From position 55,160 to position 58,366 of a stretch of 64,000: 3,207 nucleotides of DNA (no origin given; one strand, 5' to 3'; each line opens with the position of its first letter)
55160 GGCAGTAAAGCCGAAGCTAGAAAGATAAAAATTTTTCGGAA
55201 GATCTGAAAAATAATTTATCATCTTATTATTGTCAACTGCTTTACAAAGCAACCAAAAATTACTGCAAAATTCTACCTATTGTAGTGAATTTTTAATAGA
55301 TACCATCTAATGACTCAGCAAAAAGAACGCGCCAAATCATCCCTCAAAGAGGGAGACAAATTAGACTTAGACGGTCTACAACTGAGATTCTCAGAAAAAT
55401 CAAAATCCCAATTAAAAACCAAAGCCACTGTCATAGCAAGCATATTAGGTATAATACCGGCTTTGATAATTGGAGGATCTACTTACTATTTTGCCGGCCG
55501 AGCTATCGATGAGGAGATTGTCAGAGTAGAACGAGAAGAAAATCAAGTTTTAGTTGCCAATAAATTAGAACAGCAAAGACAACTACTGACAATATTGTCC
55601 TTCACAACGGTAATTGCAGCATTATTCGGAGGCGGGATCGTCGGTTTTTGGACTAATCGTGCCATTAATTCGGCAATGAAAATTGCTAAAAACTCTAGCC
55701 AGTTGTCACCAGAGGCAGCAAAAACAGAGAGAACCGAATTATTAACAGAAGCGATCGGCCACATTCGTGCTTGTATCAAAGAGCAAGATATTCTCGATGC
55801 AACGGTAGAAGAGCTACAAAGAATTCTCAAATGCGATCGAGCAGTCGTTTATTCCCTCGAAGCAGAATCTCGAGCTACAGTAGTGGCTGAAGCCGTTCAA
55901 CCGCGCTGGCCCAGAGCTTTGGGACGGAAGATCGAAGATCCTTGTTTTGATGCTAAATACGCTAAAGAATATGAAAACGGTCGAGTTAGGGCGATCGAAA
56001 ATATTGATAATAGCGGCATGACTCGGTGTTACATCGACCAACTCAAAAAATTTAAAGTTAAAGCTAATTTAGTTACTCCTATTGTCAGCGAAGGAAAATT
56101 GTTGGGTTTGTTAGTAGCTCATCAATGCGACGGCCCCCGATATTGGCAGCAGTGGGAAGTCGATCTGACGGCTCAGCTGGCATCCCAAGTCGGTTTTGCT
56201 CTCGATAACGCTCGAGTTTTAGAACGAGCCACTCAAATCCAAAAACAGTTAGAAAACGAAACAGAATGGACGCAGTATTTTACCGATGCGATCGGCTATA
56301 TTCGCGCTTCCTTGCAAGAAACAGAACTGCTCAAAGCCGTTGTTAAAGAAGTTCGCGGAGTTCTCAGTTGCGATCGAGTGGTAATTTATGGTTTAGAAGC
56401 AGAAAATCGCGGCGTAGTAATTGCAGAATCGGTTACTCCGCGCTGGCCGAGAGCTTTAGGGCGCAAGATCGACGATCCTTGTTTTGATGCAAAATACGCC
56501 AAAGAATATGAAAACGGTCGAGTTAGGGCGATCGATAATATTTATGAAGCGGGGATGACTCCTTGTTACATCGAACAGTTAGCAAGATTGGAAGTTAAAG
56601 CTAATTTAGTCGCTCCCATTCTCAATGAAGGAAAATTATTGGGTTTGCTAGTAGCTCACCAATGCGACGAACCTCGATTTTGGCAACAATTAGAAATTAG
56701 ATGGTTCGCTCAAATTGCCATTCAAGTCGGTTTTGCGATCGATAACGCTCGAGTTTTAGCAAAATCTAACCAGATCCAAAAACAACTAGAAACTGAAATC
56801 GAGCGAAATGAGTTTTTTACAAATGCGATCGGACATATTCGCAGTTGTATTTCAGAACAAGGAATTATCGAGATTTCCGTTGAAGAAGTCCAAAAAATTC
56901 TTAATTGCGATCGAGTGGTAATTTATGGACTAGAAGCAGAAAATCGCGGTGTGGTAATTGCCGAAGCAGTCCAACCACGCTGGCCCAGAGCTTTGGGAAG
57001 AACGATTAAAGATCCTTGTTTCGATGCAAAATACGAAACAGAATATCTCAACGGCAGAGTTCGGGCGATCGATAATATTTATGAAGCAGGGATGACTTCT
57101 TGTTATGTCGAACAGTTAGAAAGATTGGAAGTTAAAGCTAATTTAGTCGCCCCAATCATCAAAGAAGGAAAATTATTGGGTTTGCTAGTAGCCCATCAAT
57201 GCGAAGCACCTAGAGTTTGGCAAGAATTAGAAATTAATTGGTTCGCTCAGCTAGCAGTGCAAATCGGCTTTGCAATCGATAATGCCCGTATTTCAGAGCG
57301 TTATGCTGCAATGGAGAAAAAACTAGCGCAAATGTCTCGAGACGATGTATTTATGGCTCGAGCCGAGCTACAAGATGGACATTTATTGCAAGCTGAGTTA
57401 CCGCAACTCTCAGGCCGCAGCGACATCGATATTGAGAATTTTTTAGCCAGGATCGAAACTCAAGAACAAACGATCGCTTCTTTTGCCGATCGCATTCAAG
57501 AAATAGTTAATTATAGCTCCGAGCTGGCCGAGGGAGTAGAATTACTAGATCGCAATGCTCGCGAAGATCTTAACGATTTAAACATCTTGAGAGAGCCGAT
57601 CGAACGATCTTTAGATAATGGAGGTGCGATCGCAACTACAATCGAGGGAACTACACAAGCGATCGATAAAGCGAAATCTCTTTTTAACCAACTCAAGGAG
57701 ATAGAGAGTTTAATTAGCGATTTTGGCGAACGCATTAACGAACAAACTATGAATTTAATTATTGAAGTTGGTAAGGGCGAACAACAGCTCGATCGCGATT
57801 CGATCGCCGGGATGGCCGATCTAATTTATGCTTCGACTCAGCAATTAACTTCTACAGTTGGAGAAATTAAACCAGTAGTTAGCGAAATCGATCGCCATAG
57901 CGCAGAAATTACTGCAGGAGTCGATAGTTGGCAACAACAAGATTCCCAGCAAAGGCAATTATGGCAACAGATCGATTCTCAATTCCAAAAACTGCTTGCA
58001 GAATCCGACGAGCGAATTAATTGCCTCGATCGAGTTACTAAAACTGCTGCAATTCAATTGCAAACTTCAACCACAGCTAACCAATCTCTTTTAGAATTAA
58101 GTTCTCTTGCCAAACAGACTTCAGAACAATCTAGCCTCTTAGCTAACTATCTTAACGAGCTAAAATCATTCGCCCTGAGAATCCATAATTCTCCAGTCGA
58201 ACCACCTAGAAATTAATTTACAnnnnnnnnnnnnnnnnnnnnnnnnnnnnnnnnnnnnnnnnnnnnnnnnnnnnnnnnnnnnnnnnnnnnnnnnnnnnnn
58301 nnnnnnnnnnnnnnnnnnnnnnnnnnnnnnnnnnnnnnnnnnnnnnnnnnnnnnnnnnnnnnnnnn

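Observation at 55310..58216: PixJ-like receptor with three tandem DXCF cyanobacteriochrome GAFs in which the canonical Cys-His is Cys-Tyr, joined to a degenerate MCP tip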

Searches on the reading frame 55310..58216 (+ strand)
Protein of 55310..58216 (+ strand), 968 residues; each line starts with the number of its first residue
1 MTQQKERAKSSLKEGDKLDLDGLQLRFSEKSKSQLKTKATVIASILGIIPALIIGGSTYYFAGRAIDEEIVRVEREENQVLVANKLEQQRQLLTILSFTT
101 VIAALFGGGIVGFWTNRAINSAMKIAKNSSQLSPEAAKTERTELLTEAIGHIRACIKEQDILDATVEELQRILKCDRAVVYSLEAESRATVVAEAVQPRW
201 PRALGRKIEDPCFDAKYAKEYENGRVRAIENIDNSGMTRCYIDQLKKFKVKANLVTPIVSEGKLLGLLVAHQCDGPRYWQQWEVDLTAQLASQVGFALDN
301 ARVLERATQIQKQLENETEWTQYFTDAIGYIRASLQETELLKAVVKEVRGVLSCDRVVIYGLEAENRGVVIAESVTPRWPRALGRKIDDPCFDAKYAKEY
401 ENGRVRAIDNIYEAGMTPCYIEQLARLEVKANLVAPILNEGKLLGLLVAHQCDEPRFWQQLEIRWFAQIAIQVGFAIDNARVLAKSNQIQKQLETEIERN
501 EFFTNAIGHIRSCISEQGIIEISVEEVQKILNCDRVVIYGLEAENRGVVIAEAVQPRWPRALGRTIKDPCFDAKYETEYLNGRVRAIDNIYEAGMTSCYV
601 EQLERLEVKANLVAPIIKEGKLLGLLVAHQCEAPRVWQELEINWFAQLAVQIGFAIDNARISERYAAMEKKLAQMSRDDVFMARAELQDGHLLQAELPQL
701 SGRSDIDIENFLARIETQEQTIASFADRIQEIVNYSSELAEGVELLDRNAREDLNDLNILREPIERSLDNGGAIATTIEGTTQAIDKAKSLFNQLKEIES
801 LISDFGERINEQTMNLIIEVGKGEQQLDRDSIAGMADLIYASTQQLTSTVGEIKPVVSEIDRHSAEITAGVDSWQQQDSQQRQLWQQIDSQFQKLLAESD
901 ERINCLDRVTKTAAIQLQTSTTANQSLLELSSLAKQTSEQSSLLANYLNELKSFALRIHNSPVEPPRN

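Call 3: search_protein_families(library=pfam, proteins=[window:55310-58216:+], max_evalue=0.01)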
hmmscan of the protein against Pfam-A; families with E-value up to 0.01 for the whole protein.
window:55310-58216:+ (968 aa): 5 families
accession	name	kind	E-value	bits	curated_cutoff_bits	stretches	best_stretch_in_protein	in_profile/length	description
PF01590.32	GAF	-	1.3e-57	194.5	22.4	3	159-298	3-133/133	GAF domain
PF13185.12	GAF_2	-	5.3e-24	85.4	28.6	3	158-299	4-136/136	GAF domain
PF13492.12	GAF_3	-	5.9e-23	82.1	27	3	159-300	3-129/129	GAF domain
PF15714.11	SpoVT_C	-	2.5e-06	28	27.5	0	603-644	74-115/128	Stage V sporulation protein T C-terminal, transcription factor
PF18763.7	ddrB-ParB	-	0.00037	21.1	27.6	0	390-425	63-98/121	ddrB-like ParB superfamily domain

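Call 7: find_homologous_proteins(query=window:55310-58213:+, max_evalue=1e-10)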
Query window:55310-58213:+ (968 aa): 2055 proteins with E <= 1e-10 among 8000 candidates; the best 120 are listed.
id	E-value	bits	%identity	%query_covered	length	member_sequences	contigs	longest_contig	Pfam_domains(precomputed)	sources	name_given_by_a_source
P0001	0.0e+0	2127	100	100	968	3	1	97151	PF15714.12,PF13185.13,PF01590.33,PF13492.13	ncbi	-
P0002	0.0e+0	1759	43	87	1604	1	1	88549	PF15714.12,PF13185.13,PF14827.13,PF01590.33,PF13492.13,PF01809.24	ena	-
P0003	0.0e+0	1759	54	69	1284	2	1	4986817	PF13185.13,PF01590.33,PF13492.13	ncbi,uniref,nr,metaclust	ncbi:GAF domain-containing protein [Pleurocapsa sp. PCC 7327]|uniref:GAF domain-containing protein n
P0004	0.0e+0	1656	53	66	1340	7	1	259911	PF15714.12,PF13185.13,PF21812.3,PF01590.33,PF13492.13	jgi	jgi:methyl-accepting chemotaxis protein PixJ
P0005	0.0e+0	1618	61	87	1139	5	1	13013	PF15714.12,PF13185.13,PF01590.33,PF06208.18,PF13492.13,PF01809.24,PF25536.2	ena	-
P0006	0.0e+0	1458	46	87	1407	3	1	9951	PF15714.12,PF13185.13,PF17486.8,PF01590.33,PF13492.13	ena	-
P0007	0.0e+0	1450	45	83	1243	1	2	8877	PF15714.12,PF13185.13,PF01590.33,PF10114.16,PF13492.13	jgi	jgi:methyl-accepting chemotaxis protein PixJ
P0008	0.0e+0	1430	42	88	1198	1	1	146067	PF00015.27,PF15714.12,PF13185.13,PF21812.3,PF01590.33,PF18763.8,PF13492.13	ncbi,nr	ncbi:MAG: GAF domain-containing protein [Hydrococcus sp. C42_A2020_068]|nr:GAF domain-containing pro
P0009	0.0e+0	1422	44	83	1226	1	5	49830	PF13185.13,PF01590.33,PF13492.13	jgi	jgi:methyl-accepting chemotaxis protein PixJ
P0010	0.0e+0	1421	55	89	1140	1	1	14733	PF15714.12,PF13185.13,PF01590.33,PF13492.13,PF28072.1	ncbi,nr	ncbi:MAG: GAF domain-containing protein [Prochloraceae cyanobacterium]|nr:GAF domain-containing prot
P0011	0.0e+0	1391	43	87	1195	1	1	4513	PF13185.13,PF21812.3,PF01590.33,PF13492.13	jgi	jgi:methyl-accepting chemotaxis protein PixJ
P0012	0.0e+0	1386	40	90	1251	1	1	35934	PF15714.12,PF13185.13,PF01590.33,PF13492.13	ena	-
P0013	0.0e+0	1383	44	84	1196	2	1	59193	PF15714.12,PF13185.13,PF01590.33,PF13492.13,PF26426.1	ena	-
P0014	0.0e+0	1378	44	83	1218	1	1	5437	PF00015.27,PF13185.13,PF01590.33,PF13492.13,PF26426.1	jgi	jgi:methyl-accepting chemotaxis protein PixJ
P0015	0.0e+0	1357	59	68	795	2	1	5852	PF13185.13,PF01590.33,PF13492.13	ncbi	-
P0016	0.0e+0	1345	54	87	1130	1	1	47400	PF00015.27,PF16415.12,PF13185.13,PF01590.33,PF13492.13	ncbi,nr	ncbi:MAG: GAF domain-containing protein [Prochloraceae cyanobacterium]|nr:GAF domain-containing prot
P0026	0.0e+0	1263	42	88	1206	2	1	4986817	PF00015.27,PF13185.13,PF21812.3,PF01590.33,PF18763.8,PF13492.13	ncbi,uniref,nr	ncbi:GAF domain-containing protein [Pleurocapsa sp. PCC 7327]|uniref:GAF domain-containing protein n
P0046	0.0e+0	1214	42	90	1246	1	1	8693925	PF15714.12,PF13185.13,PF21812.3,PF01590.33,PF13492.13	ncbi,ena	-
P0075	0.0e+0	1150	45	85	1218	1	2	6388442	PF00015.27,PF15714.12,PF13185.13,PF01590.33,PF13492.13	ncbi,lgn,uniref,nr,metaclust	ncbi:GAF domain-containing protein [Pleurocapsa sp. PCC 7319]|uniref:GAF domain-containing protein n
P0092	0.0e+0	1126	45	86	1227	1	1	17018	PF00015.27,PF15714.12,PF13185.13,PF21812.3,PF01590.33,PF13492.13,PF28072.1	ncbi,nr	ncbi:MAG: GAF domain-containing protein [Fischerella sp.]|nr:GAF domain-containing protein [Fischere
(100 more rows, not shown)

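Call 10: find_encoding_contigs(protein=P0001, flank=3000, max_places=3)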
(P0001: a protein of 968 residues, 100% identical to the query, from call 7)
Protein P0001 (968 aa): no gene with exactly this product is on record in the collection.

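Call 12: find_encoding_contigs(protein=P0005, flank=8000, max_places=2)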
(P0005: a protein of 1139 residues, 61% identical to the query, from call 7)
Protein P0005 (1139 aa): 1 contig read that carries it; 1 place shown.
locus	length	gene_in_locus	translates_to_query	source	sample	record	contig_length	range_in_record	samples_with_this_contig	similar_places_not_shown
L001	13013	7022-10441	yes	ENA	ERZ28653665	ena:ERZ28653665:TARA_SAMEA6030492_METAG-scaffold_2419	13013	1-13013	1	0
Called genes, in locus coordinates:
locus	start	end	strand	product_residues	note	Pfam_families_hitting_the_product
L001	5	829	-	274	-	PF02985:HEAT (faint), PF13513:HEAT_EZ (faint), PF00514:Arm (faint), PF13646:HEAT_2, PF03130:HEAT_PBS (weak), PF13646:HEAT_2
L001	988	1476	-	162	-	PF00502:Phycobilisome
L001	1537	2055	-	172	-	PF00502:Phycobilisome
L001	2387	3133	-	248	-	PF00427:PBS_linker_poly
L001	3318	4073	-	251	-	PF05996:Fe_bilin_red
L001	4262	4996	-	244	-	PF05996:Fe_bilin_red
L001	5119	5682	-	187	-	PF09367:CpeS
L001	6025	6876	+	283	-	-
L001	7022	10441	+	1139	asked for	PF01590:GAF, PF13492:GAF_3 (weak), PF01590:GAF, PF13185:GAF_2 (weak), PF01590:GAF, PF13185:GAF_2 (weak), PF13492:GAF_3 (weak), PF01590:GAF, +6 more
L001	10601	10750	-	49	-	-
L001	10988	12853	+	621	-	PF01627:Hpt, PF01584:CheW (faint), PF00072:Response_reg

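Call 13: find_encoding_contigs(protein=P0016, flank=8000, max_places=2)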
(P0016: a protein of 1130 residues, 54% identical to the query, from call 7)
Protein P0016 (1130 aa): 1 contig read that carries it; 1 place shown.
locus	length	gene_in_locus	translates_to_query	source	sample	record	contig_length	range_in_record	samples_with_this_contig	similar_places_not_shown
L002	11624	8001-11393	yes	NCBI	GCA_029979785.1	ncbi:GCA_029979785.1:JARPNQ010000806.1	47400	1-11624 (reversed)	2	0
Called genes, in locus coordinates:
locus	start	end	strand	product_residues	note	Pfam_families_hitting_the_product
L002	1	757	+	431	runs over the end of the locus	PF01979:Amidohydro_1, PF07969:Amidohydro_3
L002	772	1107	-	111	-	PF13442:Cytochrome_CBB3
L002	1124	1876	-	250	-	PF02527:GidB, PF13847:Methyltransf_31 (weak)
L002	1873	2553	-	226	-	PF00005:ABC_tran, PF02463:SMC_N (weak), PF13304:AAA_21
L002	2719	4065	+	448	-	PF13428:TPR_14 (faint), PF13432:TPR_16 (faint), PF14559:TPR_19 (faint)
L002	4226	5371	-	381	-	PF14239:RRXRR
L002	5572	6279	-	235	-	PF08282:Hydrolase_3, PF00702:Hydrolase (weak), PF05116:S6PP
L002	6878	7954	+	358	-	PF12849:PBP_like_2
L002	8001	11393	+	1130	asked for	PF01590:GAF, PF13185:GAF_2, PF13492:GAF_3 (weak), PF01590:GAF, PF13185:GAF_2, PF13492:GAF_3 (weak), PF01590:GAF, PF13185:GAF_2 (weak), +2 more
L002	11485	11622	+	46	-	?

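Call 14: find_encoding_contigs(protein=P0010, flank=8000, max_places=2)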
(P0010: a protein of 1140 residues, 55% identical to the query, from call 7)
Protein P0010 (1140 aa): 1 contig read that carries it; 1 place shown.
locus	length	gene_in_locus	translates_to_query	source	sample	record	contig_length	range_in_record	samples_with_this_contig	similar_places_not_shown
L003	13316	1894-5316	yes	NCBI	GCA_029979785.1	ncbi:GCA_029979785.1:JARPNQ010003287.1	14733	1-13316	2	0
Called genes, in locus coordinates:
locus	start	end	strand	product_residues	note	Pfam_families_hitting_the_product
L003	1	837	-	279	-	PF01059:Oxidored_q5_N (weak), PF00361:Proton_antipo_M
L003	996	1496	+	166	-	PF13430:DUF4112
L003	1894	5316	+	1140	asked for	PF01590:GAF, PF13185:GAF_2 (weak), PF13492:GAF_3 (weak), PF01590:GAF, PF13185:GAF_2 (weak), PF01590:GAF, PF13185:GAF_2 (weak), PF01590:GAF, +2 more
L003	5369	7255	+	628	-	PF01627:Hpt, PF00072:Response_reg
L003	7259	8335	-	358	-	-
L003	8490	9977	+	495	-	PF01523:PmbA_TldD_1st, PF19289:PmbA_TldD_3rd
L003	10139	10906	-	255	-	PF00106:adh_short, PF01370:Epimerase (weak), PF08659:KR, PF13561:adh_short_C2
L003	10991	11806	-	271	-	PF01261:AP_endonuc_2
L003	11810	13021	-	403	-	PF00083:Sugar_tr, PF05977:MFS_3, PF07690:MFS_1, PF12832:MFS_1_like, PF07690:MFS_1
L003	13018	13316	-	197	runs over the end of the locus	PF01292:Ni_hydr_CYTB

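Call 15: find_encoding_contigs(protein=P0026, flank=8000, max_places=1)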
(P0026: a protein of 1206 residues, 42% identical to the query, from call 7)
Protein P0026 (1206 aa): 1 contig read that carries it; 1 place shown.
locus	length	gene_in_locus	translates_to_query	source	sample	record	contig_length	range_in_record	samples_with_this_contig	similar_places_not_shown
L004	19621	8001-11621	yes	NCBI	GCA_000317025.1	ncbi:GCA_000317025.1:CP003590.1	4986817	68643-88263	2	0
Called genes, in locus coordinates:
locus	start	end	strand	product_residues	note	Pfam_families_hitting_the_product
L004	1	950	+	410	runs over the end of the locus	PF06838:Met_gamma_lyase, PF00155:Aminotran_1_2, PF01053:Cys_Met_Meta_PP (weak)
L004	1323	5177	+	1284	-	PF01590:GAF, PF13185:GAF_2 (weak), PF01590:GAF, PF01590:GAF, PF13185:GAF_2, PF01590:GAF, PF13185:GAF_2, PF01590:GAF, +2 more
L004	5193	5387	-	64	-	PF00072:Response_reg (weak)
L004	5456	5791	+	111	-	PF13592:HTH_33 (weak)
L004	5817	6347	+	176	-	PF13358:DDE_3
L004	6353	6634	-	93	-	-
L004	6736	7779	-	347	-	PF12849:PBP_like_2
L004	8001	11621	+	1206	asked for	PF01590:GAF, PF13185:GAF_2, PF01590:GAF, PF01590:GAF, PF01590:GAF, PF13185:GAF_2, PF01590:GAF, PF00015:MCPsignal, +6 more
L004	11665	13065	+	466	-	PF01584:CheW (weak)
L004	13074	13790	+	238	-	PF04970:LRAT, PF04012:PspA_IM30 (weak)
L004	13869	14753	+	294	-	PF00528:BPD_transp_1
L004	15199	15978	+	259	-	PF01048:PNP_UDP_1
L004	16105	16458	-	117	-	PF08844:DUF1815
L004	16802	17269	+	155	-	PF14108:ABA4-like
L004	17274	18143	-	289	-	PF00561:Abhydrolase_1, PF12146:Hydrolase_4, PF12697:Abhydrolase_6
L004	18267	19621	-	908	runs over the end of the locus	PF00690:Cation_ATPase_N, PF00122:E1-E2_ATPase, PF00702:Hydrolase, PF13246:Cation_ATPase, PF08282:Hydrolase_3 (faint), PF00689:Cation_ATPase_C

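Call 16: find_encoding_contigs(protein=P0003, flank=8000, max_places=1)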
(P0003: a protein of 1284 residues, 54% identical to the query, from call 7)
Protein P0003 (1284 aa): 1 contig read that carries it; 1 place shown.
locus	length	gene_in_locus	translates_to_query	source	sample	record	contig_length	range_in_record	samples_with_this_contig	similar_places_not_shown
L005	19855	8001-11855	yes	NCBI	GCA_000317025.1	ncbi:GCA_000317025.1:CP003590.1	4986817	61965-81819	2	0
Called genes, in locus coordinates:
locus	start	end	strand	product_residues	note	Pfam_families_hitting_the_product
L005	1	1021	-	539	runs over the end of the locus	-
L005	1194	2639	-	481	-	PF05128:DUF697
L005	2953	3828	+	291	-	PF01656:CbiA, PF06564:CBP_BcsQ (faint), PF09140:MipZ, PF10609:ParA, PF13614:AAA_31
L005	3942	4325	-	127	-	-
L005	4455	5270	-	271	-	PF00487:FA_desaturase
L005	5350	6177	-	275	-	PF00487:FA_desaturase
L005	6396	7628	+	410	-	PF06838:Met_gamma_lyase, PF00155:Aminotran_1_2, PF01053:Cys_Met_Meta_PP (weak)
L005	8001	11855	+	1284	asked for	PF01590:GAF, PF13185:GAF_2 (weak), PF01590:GAF, PF01590:GAF, PF13185:GAF_2, PF01590:GAF, PF13185:GAF_2, PF01590:GAF, +2 more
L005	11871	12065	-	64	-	PF00072:Response_reg (weak)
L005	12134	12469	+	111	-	PF13592:HTH_33 (weak)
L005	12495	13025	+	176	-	PF13358:DDE_3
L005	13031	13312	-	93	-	-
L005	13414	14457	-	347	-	PF12849:PBP_like_2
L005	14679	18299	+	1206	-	PF01590:GAF, PF13185:GAF_2, PF01590:GAF, PF01590:GAF, PF01590:GAF, PF13185:GAF_2, PF01590:GAF, PF00015:MCPsignal, +6 more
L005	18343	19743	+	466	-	PF01584:CheW (weak)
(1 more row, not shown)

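Call 41: list_cluster_members(proteins=[P0001, P0121, P0005, P0139])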
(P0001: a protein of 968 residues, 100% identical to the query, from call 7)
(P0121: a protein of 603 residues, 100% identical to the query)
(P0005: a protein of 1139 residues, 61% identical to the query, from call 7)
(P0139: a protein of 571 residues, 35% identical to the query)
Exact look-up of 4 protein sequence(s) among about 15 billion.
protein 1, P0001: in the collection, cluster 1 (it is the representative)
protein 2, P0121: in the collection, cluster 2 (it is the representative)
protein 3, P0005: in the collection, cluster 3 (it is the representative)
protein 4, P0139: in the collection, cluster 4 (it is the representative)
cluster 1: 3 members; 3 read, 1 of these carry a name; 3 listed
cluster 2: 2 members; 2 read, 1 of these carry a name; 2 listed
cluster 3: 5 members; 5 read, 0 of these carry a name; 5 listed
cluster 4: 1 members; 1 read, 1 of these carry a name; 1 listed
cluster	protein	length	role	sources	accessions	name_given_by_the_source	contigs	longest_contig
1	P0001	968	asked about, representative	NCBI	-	-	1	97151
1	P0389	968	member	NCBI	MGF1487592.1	MAG: GAF domain-containing protein [Prochloraceae cyanobacterium]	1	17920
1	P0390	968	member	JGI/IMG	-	-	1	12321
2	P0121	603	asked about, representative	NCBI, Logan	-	-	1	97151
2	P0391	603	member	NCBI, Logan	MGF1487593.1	MAG: response regulator [Prochloraceae cyanobacterium]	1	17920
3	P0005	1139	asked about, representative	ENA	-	-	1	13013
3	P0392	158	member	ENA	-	-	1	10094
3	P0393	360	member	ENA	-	-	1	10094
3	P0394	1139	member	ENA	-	-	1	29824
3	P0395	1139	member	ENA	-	-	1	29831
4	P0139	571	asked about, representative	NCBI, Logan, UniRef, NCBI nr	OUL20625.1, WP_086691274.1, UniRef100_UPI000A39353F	hypothetical protein BV372_32670 [Nostoc sp. T09] | response regulator n=1 Tax=Nostoc sp. T09 TaxID=1932621 RepID=UPI000A39353F | response regulator [Nostoc sp. T09]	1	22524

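Call 44: search_protein_families(library=ncbifam, proteins=[window:55310-58213:+], max_evalue=0.00001)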
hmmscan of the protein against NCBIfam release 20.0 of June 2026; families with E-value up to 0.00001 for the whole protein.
window:55310-58213:+ (968 aa): 5 families
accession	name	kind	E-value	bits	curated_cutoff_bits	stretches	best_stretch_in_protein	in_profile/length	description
NF053781.1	cdiGMPphdstlr2612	equivalog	1.1e-18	66.4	1600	1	142-309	274-439/1268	Tlr1612 family c-di-GMP phosphodiesterase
NF008283.0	PRK11061.1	equivalog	3e-14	52.2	583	0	599-671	98-169/748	phosphoenolpyruvate--protein phosphotransferase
NF041576.1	bacphytchrmBphP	equivalog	5.1e-14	51.5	1040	0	524-590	155-221/622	bacteriophytochrome BphP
NF038230.1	Regu_Geo_Pelo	equivalog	3.3e-11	41.8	1200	0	159-317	20-177/935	GPMC system transcriptional regulator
NF041606.1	dguan_cyc_DgcA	equivalog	8.6e-08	31.5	370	0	241-308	113-179/340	diguanylate cyclase DgcA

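Call 50: find_encoding_contigs(protein=P0075, flank=7000, max_places=1)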
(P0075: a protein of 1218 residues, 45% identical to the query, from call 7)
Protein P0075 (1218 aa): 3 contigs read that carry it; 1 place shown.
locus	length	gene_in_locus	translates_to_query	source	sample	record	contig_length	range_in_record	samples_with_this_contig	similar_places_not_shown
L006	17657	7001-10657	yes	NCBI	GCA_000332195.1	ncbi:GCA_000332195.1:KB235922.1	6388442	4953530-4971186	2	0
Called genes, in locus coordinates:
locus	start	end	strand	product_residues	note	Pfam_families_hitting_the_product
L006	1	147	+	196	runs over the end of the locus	PF04011:LemA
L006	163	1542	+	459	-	PF11335:DUF3137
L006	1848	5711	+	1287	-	PF01590:GAF, PF01590:GAF, PF13185:GAF_2, PF01590:GAF, PF13185:GAF_2, PF01590:GAF, PF13185:GAF_2, PF01590:GAF, +3 more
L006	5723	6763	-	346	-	PF12849:PBP_like_2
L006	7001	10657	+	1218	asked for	PF01590:GAF, PF01590:GAF, PF01590:GAF, PF13185:GAF_2, PF01590:GAF, PF13185:GAF_2, PF01590:GAF, PF13185:GAF_2, +3 more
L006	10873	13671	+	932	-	PF01590:GAF, PF13185:GAF_2, PF01590:GAF, PF13185:GAF_2 (weak), PF01590:GAF, PF13185:GAF_2, PF13492:GAF_3 (weak)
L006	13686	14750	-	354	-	PF00795:CN_hydrolase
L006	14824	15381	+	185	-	PF06414:Zeta_toxin, PF13671:AAA_33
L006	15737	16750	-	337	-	PF02322:Cyt_bd_oxida_II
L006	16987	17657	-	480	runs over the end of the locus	PF01654:Cyt_bd_oxida_I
